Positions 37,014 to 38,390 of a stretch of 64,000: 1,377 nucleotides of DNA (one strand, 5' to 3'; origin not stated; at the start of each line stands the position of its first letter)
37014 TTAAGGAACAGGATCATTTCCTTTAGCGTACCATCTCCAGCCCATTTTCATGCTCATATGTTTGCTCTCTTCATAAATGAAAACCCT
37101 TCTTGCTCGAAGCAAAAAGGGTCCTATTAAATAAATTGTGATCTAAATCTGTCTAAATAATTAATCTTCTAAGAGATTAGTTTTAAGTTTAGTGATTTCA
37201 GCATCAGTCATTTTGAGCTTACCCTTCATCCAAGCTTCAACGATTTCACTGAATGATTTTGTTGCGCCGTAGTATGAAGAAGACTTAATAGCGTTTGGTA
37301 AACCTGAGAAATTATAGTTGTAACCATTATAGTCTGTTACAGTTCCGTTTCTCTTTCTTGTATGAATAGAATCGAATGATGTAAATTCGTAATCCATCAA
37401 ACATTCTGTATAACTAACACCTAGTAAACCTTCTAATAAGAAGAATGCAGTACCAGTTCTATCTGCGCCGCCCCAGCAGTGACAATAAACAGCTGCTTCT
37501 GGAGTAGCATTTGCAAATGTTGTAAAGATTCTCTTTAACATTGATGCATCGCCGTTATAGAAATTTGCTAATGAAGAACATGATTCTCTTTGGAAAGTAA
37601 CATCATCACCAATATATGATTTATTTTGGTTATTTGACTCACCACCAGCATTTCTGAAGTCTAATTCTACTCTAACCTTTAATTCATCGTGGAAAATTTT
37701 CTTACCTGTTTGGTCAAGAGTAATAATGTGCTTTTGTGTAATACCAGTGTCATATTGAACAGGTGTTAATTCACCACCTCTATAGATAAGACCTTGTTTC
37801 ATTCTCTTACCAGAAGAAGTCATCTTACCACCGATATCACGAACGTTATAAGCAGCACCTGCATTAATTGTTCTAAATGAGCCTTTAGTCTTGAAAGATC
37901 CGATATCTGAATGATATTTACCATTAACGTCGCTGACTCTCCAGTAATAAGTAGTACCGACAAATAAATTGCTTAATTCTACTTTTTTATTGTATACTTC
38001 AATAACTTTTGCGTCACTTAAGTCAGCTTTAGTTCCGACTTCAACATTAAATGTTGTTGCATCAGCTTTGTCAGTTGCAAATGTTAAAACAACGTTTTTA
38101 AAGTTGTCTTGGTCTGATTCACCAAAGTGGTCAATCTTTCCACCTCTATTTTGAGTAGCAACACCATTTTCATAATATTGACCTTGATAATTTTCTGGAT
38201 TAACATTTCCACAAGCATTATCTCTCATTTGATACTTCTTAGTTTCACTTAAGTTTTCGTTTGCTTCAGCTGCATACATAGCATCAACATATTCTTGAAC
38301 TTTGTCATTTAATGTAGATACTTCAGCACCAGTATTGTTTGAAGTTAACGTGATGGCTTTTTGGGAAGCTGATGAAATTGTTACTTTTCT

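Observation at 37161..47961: Tandem array of four surface lipoproteins carrying a PTP-fold (CX5R, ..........) phosphatase domain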

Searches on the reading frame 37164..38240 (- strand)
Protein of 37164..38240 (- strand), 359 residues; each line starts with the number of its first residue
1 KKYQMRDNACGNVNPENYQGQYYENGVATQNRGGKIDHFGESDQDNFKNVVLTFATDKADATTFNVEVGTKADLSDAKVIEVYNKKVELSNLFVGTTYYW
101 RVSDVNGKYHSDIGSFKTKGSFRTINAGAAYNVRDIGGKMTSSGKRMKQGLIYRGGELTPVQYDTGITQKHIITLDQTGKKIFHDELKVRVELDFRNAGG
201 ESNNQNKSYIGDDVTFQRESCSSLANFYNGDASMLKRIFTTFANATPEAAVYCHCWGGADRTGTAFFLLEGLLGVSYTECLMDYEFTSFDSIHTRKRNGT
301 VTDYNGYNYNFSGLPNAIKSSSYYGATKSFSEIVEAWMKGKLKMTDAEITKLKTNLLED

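Call 17: find_homologous_proteins(query=window:37164-38240:-)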
Query seq(359 aa) (359 aa): 196 proteins with E <= 0.001 among 1653 candidates; the best 120 are listed.
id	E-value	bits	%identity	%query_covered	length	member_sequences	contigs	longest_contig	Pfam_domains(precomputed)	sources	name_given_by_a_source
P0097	3.4e-108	380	54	100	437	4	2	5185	PF13350.12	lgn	-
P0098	9.6e-105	368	52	100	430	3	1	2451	PF13350.12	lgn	-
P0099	4.6e-104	366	52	100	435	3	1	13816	PF13350.12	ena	-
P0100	1.0e-102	362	53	100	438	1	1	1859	PF13350.12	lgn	-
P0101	3.9e-101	357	51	99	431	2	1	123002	PF13350.12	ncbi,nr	ncbi:MAG: tyrosine-protein phosphatase [Bacilli bacterium]|nr:tyrosine-protein phosphatase [Bacilli 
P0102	4.5e-98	346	51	97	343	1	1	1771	PF13350.12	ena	-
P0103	4.5e-95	337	47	100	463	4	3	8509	PF13350.12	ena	-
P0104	6.9e-94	333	52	88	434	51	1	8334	PF13350.12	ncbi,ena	-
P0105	1.5e-92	328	52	88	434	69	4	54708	PF13350.12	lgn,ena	-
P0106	4.9e-85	304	50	88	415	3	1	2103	PF13350.12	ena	-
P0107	5.7e-81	290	46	89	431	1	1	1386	PF13350.12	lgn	-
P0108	8.6e-81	290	46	89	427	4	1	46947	PF13350.12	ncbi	-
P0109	2.6e-76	275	47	87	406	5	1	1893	PF13350.12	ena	-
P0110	2.0e-75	272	43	100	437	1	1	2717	PF13350.12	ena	-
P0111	5.0e-75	271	44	100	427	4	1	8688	PF13350.12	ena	-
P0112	6.8e-75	270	44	100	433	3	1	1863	PF13350.12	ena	-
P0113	1.5e-74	269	44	100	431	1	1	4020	PF13350.12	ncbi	-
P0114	9.8e-73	263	43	100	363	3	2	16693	PF13350.12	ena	-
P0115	1.9e-72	262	43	100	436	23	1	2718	PF13350.12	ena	-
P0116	3.6e-72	261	43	100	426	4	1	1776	PF13350.12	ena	-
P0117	1.4e-71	259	46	89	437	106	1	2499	PF13350.12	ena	-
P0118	1.5e-71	259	46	86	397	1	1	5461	PF13350.12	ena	-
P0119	2.7e-71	258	43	100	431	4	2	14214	PF13350.12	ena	-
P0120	1.7e-70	256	45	89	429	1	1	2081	PF13350.12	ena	-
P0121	1.2e-69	253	46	82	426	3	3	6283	PF13350.12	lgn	-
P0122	3.1e-69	252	45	82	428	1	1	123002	PF13350.12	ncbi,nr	ncbi:MAG: tyrosine-protein phosphatase [Bacilli bacterium]|nr:tyrosine-protein phosphatase [Bacilli 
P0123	4.7e-69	251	44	89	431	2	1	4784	PF13350.12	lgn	-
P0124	5.1e-67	244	41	100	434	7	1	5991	PF13350.12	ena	-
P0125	2.0e-65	239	54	61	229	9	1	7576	PF13350.12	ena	-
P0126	4.0e-65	238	41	90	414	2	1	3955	PF13350.12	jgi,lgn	jgi:protein-tyrosine phosphatase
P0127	3.3e-60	222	42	87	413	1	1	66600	PF13350.12,PF00041.28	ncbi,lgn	-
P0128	4.0e-60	222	42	87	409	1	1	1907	PF13350.12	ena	-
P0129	1.3e-59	220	42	82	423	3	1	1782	PF13350.12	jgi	jgi:protein tyrosine/serine phosphatase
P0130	2.5e-59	219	40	93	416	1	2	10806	PF13350.12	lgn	-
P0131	3.8e-59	218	41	86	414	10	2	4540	PF13350.12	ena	-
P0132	5.9e-59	218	39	97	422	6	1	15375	PF13350.12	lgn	-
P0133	1.4e-58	217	40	87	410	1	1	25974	PF13350.12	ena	-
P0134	1.6e-58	216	39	87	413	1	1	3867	PF13350.12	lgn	-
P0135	1.6e-58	216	41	84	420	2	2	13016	PF13350.12,PF00041.28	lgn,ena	-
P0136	9.8e-57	211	42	87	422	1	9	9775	PF13350.12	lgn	-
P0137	1.5e-56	210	40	86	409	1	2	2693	PF13350.12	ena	-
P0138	2.0e-56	209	43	88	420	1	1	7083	PF13350.12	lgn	-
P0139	3.0e-56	209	37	89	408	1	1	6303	PF13350.12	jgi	jgi:protein tyrosine/serine phosphatase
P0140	1.2e-55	207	38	84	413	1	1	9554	PF13350.12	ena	-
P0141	1.4e-55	207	40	84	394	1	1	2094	PF13350.12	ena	-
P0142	2.2e-55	206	37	96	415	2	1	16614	PF13350.12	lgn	-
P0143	1.5e-52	197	39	84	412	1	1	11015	PF13350.12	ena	-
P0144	4.4e-52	195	40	88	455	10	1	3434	PF13350.12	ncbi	-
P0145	4.4e-52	195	38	82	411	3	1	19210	PF13350.12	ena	-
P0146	1.9e-51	193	38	88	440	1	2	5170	PF13350.12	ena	-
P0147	2.4e-51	193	39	87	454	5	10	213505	PF13350.12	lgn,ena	-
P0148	2.4e-51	193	39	86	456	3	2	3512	PF13350.12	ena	-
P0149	2.8e-51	193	41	87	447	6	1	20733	PF13350.12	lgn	-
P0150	4.2e-51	192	41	76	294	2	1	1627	PF13350.12,PF03162.19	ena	-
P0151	5.8e-51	192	39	84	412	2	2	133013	PF13350.12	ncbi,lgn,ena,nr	ncbi:MAG: tyrosine-protein phosphatase [Clostridia bacterium]|nr:tyrosine-protein phosphatase [Clost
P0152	1.7e-50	190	37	84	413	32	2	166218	PF13350.12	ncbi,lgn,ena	-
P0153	6.5e-49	185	37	84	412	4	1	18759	PF13350.12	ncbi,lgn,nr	ncbi:MAG: tyrosine-protein phosphatase [Clostridia bacterium]|nr:tyrosine-protein phosphatase [Clost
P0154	7.4e-49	185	39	83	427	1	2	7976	PF13350.12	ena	-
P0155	1.6e-48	184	38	87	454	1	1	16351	PF13350.12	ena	-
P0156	2.5e-47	180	38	91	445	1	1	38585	PF13350.12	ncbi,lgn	-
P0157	6.1e-47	178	39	87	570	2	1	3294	PF13350.12,PF00722.29,PF03162.19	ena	-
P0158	2.4e-46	176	36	97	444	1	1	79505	PF13350.12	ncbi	-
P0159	2.6e-46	176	35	91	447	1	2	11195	PF13350.12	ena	-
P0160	1.8e-45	173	37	84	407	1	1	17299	PF13350.12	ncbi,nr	ncbi:MAG: tyrosine-protein phosphatase [Bacilli bacterium]|nr:tyrosine-protein phosphatase [Bacilli 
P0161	2.4e-44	170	38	79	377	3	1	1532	PF13350.12,PF03162.19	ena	-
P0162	3.2e-43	166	34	90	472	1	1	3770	PF13350.12,PF03162.19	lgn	-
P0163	3.9e-43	166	36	87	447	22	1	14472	PF13350.12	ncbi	-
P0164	4.9e-43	165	36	84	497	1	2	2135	PF13350.12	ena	-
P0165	6.1e-43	165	36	84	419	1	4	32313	PF13350.12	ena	-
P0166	2.3e-42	163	33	99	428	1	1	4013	PF13350.12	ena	-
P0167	3.1e-41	160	36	82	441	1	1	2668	PF13350.12,PF03162.19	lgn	-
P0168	3.5e-41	159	39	66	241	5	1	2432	PF13350.12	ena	-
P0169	1.5e-40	157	34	99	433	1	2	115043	PF13350.12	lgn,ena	-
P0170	2.1e-40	157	35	94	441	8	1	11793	PF13350.12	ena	-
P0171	4.7e-40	156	42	58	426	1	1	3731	PF13350.12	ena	-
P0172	5.9e-40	155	42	58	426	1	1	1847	PF13350.12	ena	-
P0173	6.1e-40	155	42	58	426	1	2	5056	PF13350.12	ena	-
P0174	6.2e-40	155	42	58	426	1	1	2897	PF13350.12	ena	-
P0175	6.6e-40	155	42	58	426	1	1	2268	PF13350.12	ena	-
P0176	7.2e-40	155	35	93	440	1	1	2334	PF13350.12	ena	-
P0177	8.1e-40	155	42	58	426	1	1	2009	PF13350.12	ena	-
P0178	9.2e-40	155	36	77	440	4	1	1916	PF13350.12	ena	-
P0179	1.9e-39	154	34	93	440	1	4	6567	PF13350.12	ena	-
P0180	3.6e-39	153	34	100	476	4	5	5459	PF13350.12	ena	-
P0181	4.4e-39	153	35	94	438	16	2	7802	PF13350.12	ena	-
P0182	6.5e-39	152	34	93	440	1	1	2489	PF13350.12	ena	-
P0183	1.5e-38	151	34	86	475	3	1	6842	PF13350.12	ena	-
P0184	2.1e-38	150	33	86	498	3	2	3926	PF13350.12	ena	-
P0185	3.2e-38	150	34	94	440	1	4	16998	PF13350.12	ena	-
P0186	3.6e-38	149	34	94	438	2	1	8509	PF13350.12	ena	-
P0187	4.4e-38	149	34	83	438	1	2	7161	PF13350.12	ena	-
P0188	4.6e-38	149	33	88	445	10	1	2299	PF13350.12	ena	-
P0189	4.7e-38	149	34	94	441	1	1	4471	PF13350.12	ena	-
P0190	5.3e-38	149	34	83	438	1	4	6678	PF13350.12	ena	-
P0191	5.3e-38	149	34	83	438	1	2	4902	PF13350.12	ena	-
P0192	5.3e-38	149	34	84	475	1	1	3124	PF13350.12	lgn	-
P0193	7.9e-38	148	34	86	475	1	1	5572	PF13350.12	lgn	-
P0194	8.7e-38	148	35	86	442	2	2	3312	PF13350.12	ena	-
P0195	9.0e-38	148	34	94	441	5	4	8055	PF13350.12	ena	-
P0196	1.2e-37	148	34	83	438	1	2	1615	PF13350.12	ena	-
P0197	1.4e-37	148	34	84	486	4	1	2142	PF13350.12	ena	-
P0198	2.5e-37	147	32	88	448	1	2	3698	PF13350.12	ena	-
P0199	4.3e-37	146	34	84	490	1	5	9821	PF13350.12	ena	-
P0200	6.1e-37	145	34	88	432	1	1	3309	PF13350.12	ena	-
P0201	8.8e-37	145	34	84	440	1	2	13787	PF13350.12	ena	-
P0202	1.1e-36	145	34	88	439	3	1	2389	PF13350.12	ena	-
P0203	1.6e-36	144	33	94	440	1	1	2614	PF13350.12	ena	-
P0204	1.7e-36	144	33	86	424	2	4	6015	PF13350.12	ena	-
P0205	2.0e-36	144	34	83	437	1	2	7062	PF13350.12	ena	-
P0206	2.5e-36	143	33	88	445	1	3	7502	PF13350.12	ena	-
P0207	3.8e-36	143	34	94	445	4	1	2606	PF13350.12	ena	-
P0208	5.4e-36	142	34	94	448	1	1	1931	PF13350.12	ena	-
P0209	5.4e-36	142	34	94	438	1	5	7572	PF13350.12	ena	-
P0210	7.1e-36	142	34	86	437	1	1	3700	PF13350.12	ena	-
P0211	9.5e-36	142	34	84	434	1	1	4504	PF13350.12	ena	-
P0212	9.5e-36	142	34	84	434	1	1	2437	PF13350.12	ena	-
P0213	9.6e-36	142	34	84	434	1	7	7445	PF13350.12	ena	-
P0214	9.6e-36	142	34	84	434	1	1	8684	PF13350.12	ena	-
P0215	9.8e-36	141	34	84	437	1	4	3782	PF13350.12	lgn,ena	-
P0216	1.3e-35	141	34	84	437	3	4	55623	PF13350.12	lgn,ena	-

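Call 31: find_related_loci(query=A2, collection=genome_contigs, flank=10000)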
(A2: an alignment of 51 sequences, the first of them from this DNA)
Query A2 (359 aa) in genome_contigs; peptide patterns used: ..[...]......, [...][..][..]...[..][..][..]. (x = any residue, [..] = any of these).
439 stretches matched a pattern; 412 encode a relative of the query (tblastn E <= 1e-3); the best 80 are kept; 78 distinct loci.
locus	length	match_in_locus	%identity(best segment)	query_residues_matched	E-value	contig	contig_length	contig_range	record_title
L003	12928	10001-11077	79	1-359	0e+0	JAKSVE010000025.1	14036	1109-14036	MAG: Bacilli bacterium isolate Horse_feces351 MAG351_25, whole genome shotgun sequence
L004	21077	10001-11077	78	1-359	0e+0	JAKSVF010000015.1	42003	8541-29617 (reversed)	MAG: Bacilli bacterium isolate Horse_feces352 MAG352_15, whole genome shotgun sequence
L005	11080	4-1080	78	1-359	0e+0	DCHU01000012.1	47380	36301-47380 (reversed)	MAG TPA_asm: Bacillales bacterium UBA1744 UBA1744_contig_8518, whole genome shotgun sequence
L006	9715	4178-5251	77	2-359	0e+0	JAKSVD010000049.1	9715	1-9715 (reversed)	MAG: Bacilli bacterium isolate Horse_feces350 MAG350_49, whole genome shotgun sequence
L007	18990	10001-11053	54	1-358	5e-121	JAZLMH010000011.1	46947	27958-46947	MAG: Bacilli bacterium isolate T1900044955_TA20190009.MAGScoT_cleanbin_000030 SGB_3813_k141_1102849, whole genome shotgu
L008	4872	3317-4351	52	1-358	4e-115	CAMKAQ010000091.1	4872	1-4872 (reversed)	MAG: uncultured Bacillales bacterium isolate SRR12081303_bin.85_metaWRAP_v1.3_MAG genome assembly, contig: ERZ12289767.2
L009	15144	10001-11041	50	3-355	3e-111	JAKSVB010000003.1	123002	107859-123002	MAG: Bacilli bacterium isolate Horse_feces348 MAG348_3, whole genome shotgun sequence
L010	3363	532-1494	53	43-358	3e-102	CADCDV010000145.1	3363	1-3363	MAG: uncultured Erysipelotrichaceae bacterium isolate RUG14554 genome assembly, contig: RUG14554_asm_145, whole genome s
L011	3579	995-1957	53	43-358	8e-102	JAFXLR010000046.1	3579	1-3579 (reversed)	MAG: Bacilli bacterium isolate RGIG6528 Sheep_Reticulum-2__c245244, whole genome shotgun sequence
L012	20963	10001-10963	53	43-358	6e-100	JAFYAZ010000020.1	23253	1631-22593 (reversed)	MAG: Bacilli bacterium isolate RGIG6926 Sheep_Rumen-5__c504176, whole genome shotgun sequence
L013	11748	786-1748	51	43-358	5e-99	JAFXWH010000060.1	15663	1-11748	MAG: Bacilli bacterium isolate RGIG6804 Sheep_Rumen-3__c648118, whole genome shotgun sequence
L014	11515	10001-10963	50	43-358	4e-98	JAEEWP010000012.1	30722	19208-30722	MAG: Bacillales bacterium isolate Tb.RUG.482 NODE_5770_length_30722_cov_1.467985, whole genome shotgun sequence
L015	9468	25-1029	45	13-358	2e-78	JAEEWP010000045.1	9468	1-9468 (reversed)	MAG: Bacillales bacterium isolate Tb.RUG.482 NODE_33058_length_9468_cov_1.316990, whole genome shotgun sequence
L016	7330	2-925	46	46-358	3e-77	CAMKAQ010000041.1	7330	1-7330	MAG: uncultured Bacillales bacterium isolate SRR12081303_bin.85_metaWRAP_v1.3_MAG genome assembly, contig: ERZ12289767.1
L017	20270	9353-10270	42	48-358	5e-65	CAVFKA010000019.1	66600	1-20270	bacterium isolate H07627-L1_cleanbin_000022 genome assembly, contig: Spades_H07627-L1_contig_184, whole genome shotgun s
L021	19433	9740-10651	36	58-359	2e-54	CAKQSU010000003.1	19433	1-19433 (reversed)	MAG: uncultured Clostridia bacterium isolate REFINED_METABAT215_TOP10_CONTIGS_1500_ASSEMBLY_K77_MERGED__Hadza_MoBio_hadz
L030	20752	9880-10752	34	64-359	3e-48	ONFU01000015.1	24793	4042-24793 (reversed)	uncultured Erysipelotrichaceae bacterium isolate RUG266 genome assembly, contig: scaffold_1364, whole genome shotgun seq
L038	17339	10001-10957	34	43-359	9e-45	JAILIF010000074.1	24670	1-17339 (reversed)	MAG: Bacilli bacterium isolate RUI143 k141_8679236_flag=1_multi=13.9947_len=24670, whole genome shotgun sequence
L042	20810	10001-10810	36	87-359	9e-42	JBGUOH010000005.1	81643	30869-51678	MAG: Bacilli bacterium isolate ruminal_MAG_191 ruminal_MAG_191_contig_0005, whole genome shotgun sequence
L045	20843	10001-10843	33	28-307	4e-37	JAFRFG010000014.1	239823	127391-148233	MAG: Thermoguttaceae bacterium isolate RGIG2416 Goat_Ileum-6__c34554, whole genome shotgun sequence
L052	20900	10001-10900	33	48-359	7e-38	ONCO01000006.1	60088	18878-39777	uncultured Erysipelotrichaceae bacterium isolate RUG187 genome assembly, contig: scaffold_258, whole genome shotgun sequ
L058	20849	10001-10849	32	66-358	3e-37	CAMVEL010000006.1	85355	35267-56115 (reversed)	MAG TPA_asm: uncultured Erysipelotrichaceae bacterium isolate SRR8387716_bin.60_metaWRAP_v1.3_MAG genome assembly, conti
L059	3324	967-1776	34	60-325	3e-37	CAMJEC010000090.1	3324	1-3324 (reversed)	MAG: uncultured Bacillales bacterium isolate SRR12081300_bin.59_metaWRAP_v1.3_MAG genome assembly, contig: ERZ12289770.5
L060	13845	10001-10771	34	71-358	8e-37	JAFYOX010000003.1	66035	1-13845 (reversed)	MAG: Clostridia bacterium isolate RGIG7288 Water_buffalos_Cecum-4__c18894, whole genome shotgun sequence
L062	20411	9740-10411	39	70-288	2e-36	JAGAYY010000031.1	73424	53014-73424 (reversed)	MAG: Bacilli bacterium isolate RGIG8901 Water_deer_Omasum.Co__c233416, whole genome shotgun sequence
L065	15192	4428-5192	35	43-288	2e-36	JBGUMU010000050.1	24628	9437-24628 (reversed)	MAG: Bacilli bacterium isolate ruminal_MAG_226 ruminal_MAG_226_contig_0050, whole genome shotgun sequence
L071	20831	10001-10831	33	64-356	5e-36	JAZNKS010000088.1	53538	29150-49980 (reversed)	MAG: Candidatus Flemingiibacterium sp. isolate T1900044674_TS20190140.MAGScoT_cleanbin_000004 SGB_1620_k141_454106, whol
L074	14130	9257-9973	34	88-356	4e-35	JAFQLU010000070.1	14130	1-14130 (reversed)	MAG: Clostridia bacterium isolate RGIG1936 Goat_Cecum.Co__c1816260, whole genome shotgun sequence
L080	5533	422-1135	35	88-356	7e-35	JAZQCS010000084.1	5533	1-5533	MAG: Clostridia bacterium isolate T1900044637_TS20190103.MAGScoT_cleanbin_000068 SGB_1189_k141_987022, whole genome shot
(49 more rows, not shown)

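Call 32: predict_structure(alignment_id=A2)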
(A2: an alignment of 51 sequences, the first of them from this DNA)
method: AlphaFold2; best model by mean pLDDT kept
length: 359 residues; sequences in the alignment: 51
mean_pLDDT: 87.0   pTM: 0.87
mean pLDDT of the five models: 87.0, 86.4, 85.6, 85.3, 82.2
residues with pLDDT >= 90: 243; 70-90: 61; 50-70: 32; < 50: 23
segments of 3 or more residues with pLDDT < 50: 30-44, 290-294
pLDDT, mean of each block of 10 residues (from residue 1): 75 59 52 38 61 88 94 97 94 94 92 92 88 91 96 96 89 95 97 96 96 98 95 98 98 92 95 94 73 54 74 92 97 98 98 97
secondary structure, 60 per line:
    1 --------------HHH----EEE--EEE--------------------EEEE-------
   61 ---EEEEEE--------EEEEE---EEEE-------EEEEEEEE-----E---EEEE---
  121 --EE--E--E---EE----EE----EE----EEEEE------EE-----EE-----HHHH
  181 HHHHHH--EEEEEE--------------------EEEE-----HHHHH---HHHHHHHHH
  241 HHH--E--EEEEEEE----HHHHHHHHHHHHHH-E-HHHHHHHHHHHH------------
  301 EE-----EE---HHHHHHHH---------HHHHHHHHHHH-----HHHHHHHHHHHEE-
elements in order: E22-24 E27-29 E50-53 E64-69 E78-82 E86-89 E97-104 E114-117 E152-156 H177-186 E189-194 E215-218 H224-228 H232-243 E249-255 H260-273 H277-288 H313-320 H330-340 H346-356

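Call 35: fold_search(model_id=the predicted structure, library=pdb)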
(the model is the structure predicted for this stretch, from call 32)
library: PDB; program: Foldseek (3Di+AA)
matches with E <= 10: 1565; with E <= 0.001: 16
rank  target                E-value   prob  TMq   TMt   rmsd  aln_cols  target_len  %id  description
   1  8dhi_A                4.8e-10  1.00  0.41  0.60   8.2       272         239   20  Crystal Structure of Clostridioides difficile Protein Tyrosine Phosphatase at pH 8.5 (released 2023-07-05)
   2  8dhj_B                6.0e-10  1.00  0.41  0.61   8.5       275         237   19  Crystal structure of Clostridioides difficile Protein Tyrosine Phosphatase at pH 7.5 (released 2023-07-05)
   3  8dhi_B                1.0e-09  1.00  0.41  0.60   8.9       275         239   20  Crystal Structure of Clostridioides difficile Protein Tyrosine Phosphatase at pH 8.5 (released 2023-07-05)
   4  8dhj_A                5.1e-09  1.00  0.44  0.65   5.3       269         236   20  Crystal structure of Clostridioides difficile Protein Tyrosine Phosphatase at pH 7.5 (released 2023-07-05)
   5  1ywf                  8.3e-07  1.00  0.44  0.63   5.7       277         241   16  Crystal Structure of Mycobacterium Tuberculosis Protein Tyrosine Phosphatase PtpB (released 2005-11-22)
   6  2oz5_A                2.2e-05  1.00  0.41  0.54   7.5       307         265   14  Crystal structure of Mycobacterium tuberculosis protein tyrosine phosphatase PtpB in complex with the specific inhibit (released 2007-05-01)
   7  2oz5_B                2.9e-05  1.00  0.40  0.53  11.8       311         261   14  Crystal structure of Mycobacterium tuberculosis protein tyrosine phosphatase PtpB in complex with the specific inhibit (released 2007-05-01)
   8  6byf_B                3.5e-04  1.00  0.26  0.55   5.1       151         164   17  Crystal structure of the core catalytic domain of PP-IP phosphatase SIW14 from S. cerevisiae in complex with citrate (released 2018-03-21)
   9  4rkk_A                5.2e-04  0.98  0.28  0.31  14.1       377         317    9  Structure of a product bound phosphatase (released 2015-01-07)
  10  4m6a_B                5.8e-04  1.00  0.18  0.65   3.1        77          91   21  N-Terminal beta-Strand Swapping in a Consensus Derived Alternative Scaffold Driven by Stabilizing Hydrophobic Interact (released 2014-02-26)
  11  6byf_C                6.1e-04  1.00  0.28  0.57   4.1       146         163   18  Crystal structure of the core catalytic domain of PP-IP phosphatase SIW14 from S. cerevisiae in complex with citrate (released 2018-03-21)
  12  4rkk_C                6.1e-04  0.97  0.24  0.26  14.5       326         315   10  Structure of a product bound phosphatase (released 2015-01-07)
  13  4m6a_D                6.5e-04  1.00  0.18  0.64   3.0        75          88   20  N-Terminal beta-Strand Swapping in a Consensus Derived Alternative Scaffold Driven by Stabilizing Hydrophobic Interact (released 2014-02-26)
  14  4m6a_E                8.6e-04  1.00  0.18  0.65   2.9        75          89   20  N-Terminal beta-Strand Swapping in a Consensus Derived Alternative Scaffold Driven by Stabilizing Hydrophobic Interact (released 2014-02-26)
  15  6byf_F                8.6e-04  1.00  0.27  0.56   5.0       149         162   15  Crystal structure of the core catalytic domain of PP-IP phosphatase SIW14 from S. cerevisiae in complex with citrate (released 2018-03-21)
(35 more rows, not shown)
